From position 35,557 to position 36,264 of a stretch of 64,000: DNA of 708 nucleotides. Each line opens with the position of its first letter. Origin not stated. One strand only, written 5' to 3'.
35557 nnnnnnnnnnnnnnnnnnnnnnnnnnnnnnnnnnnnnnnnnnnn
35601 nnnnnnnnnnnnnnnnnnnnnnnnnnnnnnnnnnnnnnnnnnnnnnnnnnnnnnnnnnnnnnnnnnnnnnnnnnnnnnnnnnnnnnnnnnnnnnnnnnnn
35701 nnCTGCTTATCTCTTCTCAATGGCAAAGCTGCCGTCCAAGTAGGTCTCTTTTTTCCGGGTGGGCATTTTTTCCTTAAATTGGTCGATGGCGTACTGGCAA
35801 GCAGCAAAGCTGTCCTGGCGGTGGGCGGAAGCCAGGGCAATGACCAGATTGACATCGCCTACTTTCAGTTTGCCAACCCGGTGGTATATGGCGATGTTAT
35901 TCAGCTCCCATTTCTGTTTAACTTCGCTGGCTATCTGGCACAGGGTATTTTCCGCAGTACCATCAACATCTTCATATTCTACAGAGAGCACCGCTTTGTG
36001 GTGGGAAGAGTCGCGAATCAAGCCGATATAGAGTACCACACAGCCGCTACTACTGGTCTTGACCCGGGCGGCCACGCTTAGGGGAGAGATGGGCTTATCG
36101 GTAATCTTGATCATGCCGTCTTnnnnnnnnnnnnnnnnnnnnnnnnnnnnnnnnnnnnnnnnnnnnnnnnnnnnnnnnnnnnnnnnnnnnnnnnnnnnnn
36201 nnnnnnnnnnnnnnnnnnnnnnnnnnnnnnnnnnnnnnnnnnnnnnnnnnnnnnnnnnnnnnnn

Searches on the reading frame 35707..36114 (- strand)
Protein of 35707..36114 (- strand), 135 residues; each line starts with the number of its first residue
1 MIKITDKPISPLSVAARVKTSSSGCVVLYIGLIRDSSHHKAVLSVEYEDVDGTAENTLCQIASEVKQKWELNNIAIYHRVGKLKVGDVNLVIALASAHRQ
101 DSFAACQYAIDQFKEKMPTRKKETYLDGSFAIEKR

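Call 8: search_protein_families(library=ncbifam, proteins=[window:35707-36114:-])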
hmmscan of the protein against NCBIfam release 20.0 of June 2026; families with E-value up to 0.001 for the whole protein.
window:35707-36114:- (135 aa): 2 families
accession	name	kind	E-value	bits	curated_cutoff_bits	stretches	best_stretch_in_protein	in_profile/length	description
NF007959.0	PRK10678.1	equivalog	7.9e-21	74.2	175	1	20-134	25-139/150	molybdopterin synthase catalytic subunit MoaE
NF011061.0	PRK14493.1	equivalog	2.1e-18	66.9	215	1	16-131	152-269/274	molybdopterin synthase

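Call 9: search_protein_families(library=pfam, proteins=[window:35707-36114:-])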
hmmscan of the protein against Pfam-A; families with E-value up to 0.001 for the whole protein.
window:35707-36114:- (135 aa): 1 family
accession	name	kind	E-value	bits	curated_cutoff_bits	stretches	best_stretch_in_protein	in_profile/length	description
PF02391.22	MoaE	-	4e-34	117.7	23.4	1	4-116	1-114/114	MoaE protein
